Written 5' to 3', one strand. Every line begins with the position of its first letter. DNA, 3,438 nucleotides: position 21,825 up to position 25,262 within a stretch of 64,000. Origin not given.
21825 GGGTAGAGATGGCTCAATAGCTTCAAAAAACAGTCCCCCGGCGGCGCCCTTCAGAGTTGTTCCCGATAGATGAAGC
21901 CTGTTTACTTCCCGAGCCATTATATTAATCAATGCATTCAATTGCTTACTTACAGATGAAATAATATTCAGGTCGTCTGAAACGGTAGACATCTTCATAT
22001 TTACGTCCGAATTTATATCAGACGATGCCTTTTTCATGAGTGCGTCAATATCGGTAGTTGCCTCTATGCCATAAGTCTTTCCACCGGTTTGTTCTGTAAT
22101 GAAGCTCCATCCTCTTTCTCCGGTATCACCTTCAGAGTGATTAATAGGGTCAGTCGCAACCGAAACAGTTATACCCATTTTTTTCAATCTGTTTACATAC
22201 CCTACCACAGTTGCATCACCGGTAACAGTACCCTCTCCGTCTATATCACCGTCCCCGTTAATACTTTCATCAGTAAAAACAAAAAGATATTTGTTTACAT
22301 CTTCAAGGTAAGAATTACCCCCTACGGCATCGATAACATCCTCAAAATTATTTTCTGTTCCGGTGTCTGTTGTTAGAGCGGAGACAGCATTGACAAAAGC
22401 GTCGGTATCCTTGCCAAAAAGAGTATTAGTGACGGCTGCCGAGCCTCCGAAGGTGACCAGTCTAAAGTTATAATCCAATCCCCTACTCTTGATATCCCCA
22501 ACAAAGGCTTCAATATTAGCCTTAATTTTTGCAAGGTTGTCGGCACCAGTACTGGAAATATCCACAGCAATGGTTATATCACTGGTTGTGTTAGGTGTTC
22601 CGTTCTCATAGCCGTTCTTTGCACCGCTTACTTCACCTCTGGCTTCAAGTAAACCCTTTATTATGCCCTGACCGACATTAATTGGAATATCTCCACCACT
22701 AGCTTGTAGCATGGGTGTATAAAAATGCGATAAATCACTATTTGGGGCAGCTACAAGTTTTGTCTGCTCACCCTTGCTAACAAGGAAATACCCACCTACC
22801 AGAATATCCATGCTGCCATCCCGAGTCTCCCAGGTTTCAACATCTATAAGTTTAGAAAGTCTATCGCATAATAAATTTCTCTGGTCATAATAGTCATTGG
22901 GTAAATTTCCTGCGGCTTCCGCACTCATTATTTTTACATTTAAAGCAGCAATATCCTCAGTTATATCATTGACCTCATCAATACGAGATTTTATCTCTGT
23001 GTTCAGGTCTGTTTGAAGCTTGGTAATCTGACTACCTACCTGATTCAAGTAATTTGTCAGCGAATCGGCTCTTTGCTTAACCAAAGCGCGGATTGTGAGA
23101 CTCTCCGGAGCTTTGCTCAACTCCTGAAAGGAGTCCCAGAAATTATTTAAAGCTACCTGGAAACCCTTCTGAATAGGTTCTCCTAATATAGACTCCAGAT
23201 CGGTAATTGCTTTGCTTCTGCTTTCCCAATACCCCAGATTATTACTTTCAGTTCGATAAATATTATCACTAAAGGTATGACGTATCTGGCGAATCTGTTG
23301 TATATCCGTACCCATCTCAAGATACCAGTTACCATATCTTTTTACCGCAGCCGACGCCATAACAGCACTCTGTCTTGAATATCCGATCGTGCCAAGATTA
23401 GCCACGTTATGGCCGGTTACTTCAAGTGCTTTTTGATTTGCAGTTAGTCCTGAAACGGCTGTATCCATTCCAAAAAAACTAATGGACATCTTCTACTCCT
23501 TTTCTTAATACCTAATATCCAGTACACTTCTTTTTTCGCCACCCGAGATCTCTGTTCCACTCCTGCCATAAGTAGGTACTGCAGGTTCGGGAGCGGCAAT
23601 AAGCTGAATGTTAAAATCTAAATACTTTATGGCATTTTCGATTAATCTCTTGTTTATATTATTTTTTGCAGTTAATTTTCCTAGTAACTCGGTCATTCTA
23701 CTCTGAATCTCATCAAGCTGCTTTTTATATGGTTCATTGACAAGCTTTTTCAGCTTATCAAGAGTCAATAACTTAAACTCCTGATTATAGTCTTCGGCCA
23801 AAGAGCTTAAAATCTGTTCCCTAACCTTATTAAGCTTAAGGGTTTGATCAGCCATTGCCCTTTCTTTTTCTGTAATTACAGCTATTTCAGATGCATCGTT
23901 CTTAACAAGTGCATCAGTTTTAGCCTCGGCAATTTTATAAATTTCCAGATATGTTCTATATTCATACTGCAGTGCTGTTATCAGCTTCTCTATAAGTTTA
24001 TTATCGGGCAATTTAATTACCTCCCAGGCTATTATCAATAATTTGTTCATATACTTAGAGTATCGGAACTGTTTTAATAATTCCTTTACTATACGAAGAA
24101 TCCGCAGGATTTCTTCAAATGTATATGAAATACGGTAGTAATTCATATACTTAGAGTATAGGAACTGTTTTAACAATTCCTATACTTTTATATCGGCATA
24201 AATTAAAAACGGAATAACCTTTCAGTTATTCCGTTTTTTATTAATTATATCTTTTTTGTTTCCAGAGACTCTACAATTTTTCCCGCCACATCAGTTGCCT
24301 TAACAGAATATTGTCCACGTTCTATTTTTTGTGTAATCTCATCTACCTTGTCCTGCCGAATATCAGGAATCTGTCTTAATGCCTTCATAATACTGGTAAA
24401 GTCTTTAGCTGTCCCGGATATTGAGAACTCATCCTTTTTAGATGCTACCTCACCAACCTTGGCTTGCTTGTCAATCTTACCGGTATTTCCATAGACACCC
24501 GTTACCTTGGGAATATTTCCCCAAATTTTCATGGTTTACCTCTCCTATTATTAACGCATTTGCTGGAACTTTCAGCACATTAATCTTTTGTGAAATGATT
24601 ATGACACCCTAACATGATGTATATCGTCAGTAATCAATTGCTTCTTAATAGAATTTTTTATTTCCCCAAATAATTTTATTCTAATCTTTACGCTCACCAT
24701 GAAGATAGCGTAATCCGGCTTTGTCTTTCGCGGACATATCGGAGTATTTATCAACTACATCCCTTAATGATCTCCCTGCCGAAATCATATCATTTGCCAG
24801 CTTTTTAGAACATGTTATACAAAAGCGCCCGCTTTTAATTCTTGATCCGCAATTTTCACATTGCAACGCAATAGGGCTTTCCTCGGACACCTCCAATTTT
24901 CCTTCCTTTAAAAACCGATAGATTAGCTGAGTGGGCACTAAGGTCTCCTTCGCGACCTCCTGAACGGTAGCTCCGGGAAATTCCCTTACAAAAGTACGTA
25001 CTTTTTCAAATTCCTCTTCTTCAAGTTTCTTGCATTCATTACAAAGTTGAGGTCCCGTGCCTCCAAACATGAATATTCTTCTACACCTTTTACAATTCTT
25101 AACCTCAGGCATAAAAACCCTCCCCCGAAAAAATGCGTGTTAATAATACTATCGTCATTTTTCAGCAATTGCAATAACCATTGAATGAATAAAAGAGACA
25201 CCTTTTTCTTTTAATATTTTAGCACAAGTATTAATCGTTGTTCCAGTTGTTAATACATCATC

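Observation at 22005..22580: vWA domain with near-complete MIDAS motif inserted into a FlgK hook-filament junction protein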

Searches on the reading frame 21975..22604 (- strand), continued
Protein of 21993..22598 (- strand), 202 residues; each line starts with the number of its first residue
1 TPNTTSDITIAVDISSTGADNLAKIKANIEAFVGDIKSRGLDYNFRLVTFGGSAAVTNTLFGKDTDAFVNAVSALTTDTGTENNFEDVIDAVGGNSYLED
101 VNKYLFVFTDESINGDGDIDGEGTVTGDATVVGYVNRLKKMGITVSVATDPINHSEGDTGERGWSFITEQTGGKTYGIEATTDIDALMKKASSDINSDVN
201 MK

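Call 55: search_protein_families(library=pfam, proteins=[P0178, P0180, P0183, P0205, P0207, P0216, P0217, P0221, P0194, P0179], max_evalue=0.001)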
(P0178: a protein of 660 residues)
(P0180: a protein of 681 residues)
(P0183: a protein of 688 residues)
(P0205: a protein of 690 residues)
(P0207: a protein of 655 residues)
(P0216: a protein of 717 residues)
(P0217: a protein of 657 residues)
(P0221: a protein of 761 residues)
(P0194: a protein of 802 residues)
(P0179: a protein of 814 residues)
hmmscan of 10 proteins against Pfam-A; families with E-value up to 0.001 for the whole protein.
P0178 (660 aa): 3 families
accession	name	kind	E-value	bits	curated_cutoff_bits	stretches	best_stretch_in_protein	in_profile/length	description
PF22638.1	FlgK_D1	-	1.4e-40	139.8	28.6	1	93-282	3-196/233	Flagellar hook-associated protein FlgK helical domain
PF06429.18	Flg_bbr_C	-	2.6e-10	40.1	23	1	618-658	5-45/46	Flagellar basal body rod FlgEFG protein C-terminal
PF00460.25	Flg_bb_rod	-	2e-05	24.9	20.7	1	7-34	4-31/31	Flagella basal body rod protein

P0180 (681 aa): 3 families
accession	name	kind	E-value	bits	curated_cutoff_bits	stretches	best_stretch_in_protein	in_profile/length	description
PF00092.34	VWA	-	1.9e-12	48.2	23.8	1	305-478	1-171/174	von Willebrand factor type A domain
PF00059.27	Lectin_C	-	6.9e-11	43.3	22.6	1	543-609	2-67/107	Lectin C-type domain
PF13519.12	VWA_2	-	6.1e-08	33.7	27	1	306-413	1-105/107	von Willebrand factor type A domain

P0183 (688 aa): 4 families
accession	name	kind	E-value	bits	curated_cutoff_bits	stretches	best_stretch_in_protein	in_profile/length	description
PF00092.34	VWA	-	2.8e-18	67.2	23.8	1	281-461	1-171/174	von Willebrand factor type A domain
PF25106.1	VWA_4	-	7.5e-13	48.8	27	1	283-396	3-106/169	von Willebrand factor A domain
PF00362.24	Integrin_beta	-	3.4e-09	37.2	24.8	1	338-403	89-154/248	Integrin beta chain VWA domain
PF13519.12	VWA_2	-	1.8e-06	29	27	1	282-394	1-106/107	von Willebrand factor type A domain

P0205 (690 aa): 4 families
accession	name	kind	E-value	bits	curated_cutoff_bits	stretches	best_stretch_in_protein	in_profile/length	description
PF25106.1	VWA_4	-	5.6e-13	49.3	27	1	394-507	2-109/169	von Willebrand factor A domain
PF00092.34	VWA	-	5.9e-11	43.3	23.8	1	393-513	1-113/174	von Willebrand factor type A domain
PF13519.12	VWA_2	-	1.4e-09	39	27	1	394-502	1-106/107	von Willebrand factor type A domain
PF00362.24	Integrin_beta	-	2.6e-05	24.5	24.8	0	448-528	88-168/248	Integrin beta chain VWA domain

P0207 (655 aa): 4 families
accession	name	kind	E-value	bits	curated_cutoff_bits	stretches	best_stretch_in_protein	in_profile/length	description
PF00092.34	VWA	-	1.3e-12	48.7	23.8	1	266-413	1-139/174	von Willebrand factor type A domain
PF25106.1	VWA_4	-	1e-11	45.1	27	1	267-360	2-90/169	von Willebrand factor A domain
PF13519.12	VWA_2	-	6.1e-08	33.7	27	1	267-375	1-106/107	von Willebrand factor type A domain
PF00362.24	Integrin_beta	-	4.6e-07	30.2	24.8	1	321-402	88-169/248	Integrin beta chain VWA domain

P0216 (717 aa): 1 family
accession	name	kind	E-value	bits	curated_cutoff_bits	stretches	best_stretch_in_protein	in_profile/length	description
PF00092.34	VWA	-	2.1e-14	54.5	23.8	1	221-391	1-167/174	von Willebrand factor type A domain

P0217 (657 aa): 3 families
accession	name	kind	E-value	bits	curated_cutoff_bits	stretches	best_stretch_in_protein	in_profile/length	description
PF00059.27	Lectin_C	-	3.7e-12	47.4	22.6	1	30-129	3-94/107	Lectin C-type domain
PF00092.34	VWA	-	1.8e-11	45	23.8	1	181-325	1-140/174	von Willebrand factor type A domain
PF13519.12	VWA_2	-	4.3e-05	24.5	27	1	182-295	1-106/107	von Willebrand factor type A domain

P0221 (761 aa): 3 families
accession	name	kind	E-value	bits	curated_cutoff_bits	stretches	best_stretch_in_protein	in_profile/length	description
PF00092.34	VWA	-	4.9e-14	53.4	23.8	1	378-534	1-155/174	von Willebrand factor type A domain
PF13519.12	VWA_2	-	3.4e-10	40.9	27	1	379-489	1-106/107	von Willebrand factor type A domain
PF25106.1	VWA_4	-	7.4e-08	32.6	27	1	380-511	3-124/169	von Willebrand factor A domain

P0194 (802 aa): 5 families
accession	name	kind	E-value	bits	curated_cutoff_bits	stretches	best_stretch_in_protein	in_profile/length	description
PF25106.1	VWA_4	-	4e-12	46.5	27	1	115-225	2-108/169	von Willebrand factor A domain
PF13860.13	FlgD_ig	-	7.7e-09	35.9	27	1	728-790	11-76/79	FlgD Ig-like domain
PF00092.34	VWA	-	1e-07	32.8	23.8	1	114-261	1-144/174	von Willebrand factor type A domain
PF18962.6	Por_Secre_tail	-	2.3e-06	28.2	27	1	719-799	2-74/75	Secretion system C-terminal sorting domain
PF00404.24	Dockerin_1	-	2.4e-06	28.1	22.9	1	490-556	1-51/57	Dockerin type I domain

P0179 (814 aa): 4 families
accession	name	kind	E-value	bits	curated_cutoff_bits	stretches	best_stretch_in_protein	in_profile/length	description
PF00059.27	Lectin_C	-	2.6e-13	51.1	22.6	1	511-608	2-94/107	Lectin C-type domain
PF00092.34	VWA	-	7e-13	49.6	23.8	1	262-435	1-166/174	von Willebrand factor type A domain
PF13519.12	VWA_2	-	2.4e-07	31.8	27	1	263-371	1-105/107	von Willebrand factor type A domain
PF25106.1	VWA_4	-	8.8e-05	22.6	27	1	263-367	2-100/169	von Willebrand factor A domain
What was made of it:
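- Tried and rejected: Hits beyond about E 1e-11 that were 600-800 aa long proved to be lectin, T9SS or generic VWA proteins, not flagellar (call 55).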

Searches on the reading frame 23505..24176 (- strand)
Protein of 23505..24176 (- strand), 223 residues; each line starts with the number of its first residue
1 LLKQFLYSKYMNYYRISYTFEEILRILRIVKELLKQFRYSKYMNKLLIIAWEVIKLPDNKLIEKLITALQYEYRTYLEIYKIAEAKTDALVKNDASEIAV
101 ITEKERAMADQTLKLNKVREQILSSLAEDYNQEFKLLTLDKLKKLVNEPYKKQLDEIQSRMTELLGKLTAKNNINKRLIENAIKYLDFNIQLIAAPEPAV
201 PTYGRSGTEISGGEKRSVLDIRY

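Call 3: search_protein_families(library=pfam, proteins=[window:23505-24176:-], max_evalue=0.1)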
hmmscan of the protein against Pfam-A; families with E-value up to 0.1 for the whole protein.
window:23505-24176:- (223 aa): 2 families
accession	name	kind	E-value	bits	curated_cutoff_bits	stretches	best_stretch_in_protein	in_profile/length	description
PF05130.17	FlgN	-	4.9e-17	63.1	30.5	1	62-208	3-144/147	FlgN protein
PF13419.12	HAD_2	-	0.05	14.1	23.8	0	92-120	92-120/178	Haloacid dehalogenase-like hydrolase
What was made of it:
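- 23505..24176 (-): flgN (export chaperone for FlgK/FlgL). PF05130 4.9e-17 (call 3)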

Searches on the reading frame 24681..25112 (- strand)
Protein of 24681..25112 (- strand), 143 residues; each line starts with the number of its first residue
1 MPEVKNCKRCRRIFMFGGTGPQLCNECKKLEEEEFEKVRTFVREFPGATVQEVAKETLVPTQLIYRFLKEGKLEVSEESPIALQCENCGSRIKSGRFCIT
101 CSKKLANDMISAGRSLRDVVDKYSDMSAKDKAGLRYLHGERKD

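Call 3: search_protein_families(library=pfam, proteins=[window:24681-25112:-], max_evalue=0.1)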
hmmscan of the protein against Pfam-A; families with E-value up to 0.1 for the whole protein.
window:24681-25112:- (143 aa): 8 families
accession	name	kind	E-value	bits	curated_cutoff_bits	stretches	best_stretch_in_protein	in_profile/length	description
PF14260.11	zf-C4pol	-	0.0062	17.2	28.9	0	85-127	1-42/70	C4-type zinc-finger of DNA polymerase delta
PF07191.17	Zn_ribbon_6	-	0.0088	16.5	25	1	79-106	13-40/67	Double zinc ribbon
PF18912.6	DZR_2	-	0.026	14.8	27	0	84-105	9-31/56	Double zinc ribbon domain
PF12773.13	DZR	-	0.027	15.1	27.3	1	82-105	12-34/45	Double zinc ribbon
PF01155.25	HypA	-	0.046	14.2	28.9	1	68-104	57-95/112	Hydrogenase/urease nickel incorporation, metallochaperone, hypA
PF01430.24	HSP33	-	0.062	13.2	21.4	1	32-111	180-254/273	Hsp33 protein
PF25152.1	CD59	-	0.076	13.1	33.9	0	78-115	21-59/127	CD59 glycoprotein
PF17207.9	MCM_OB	-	0.098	12.9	24.8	0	6-56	36-88/126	MCM OB domain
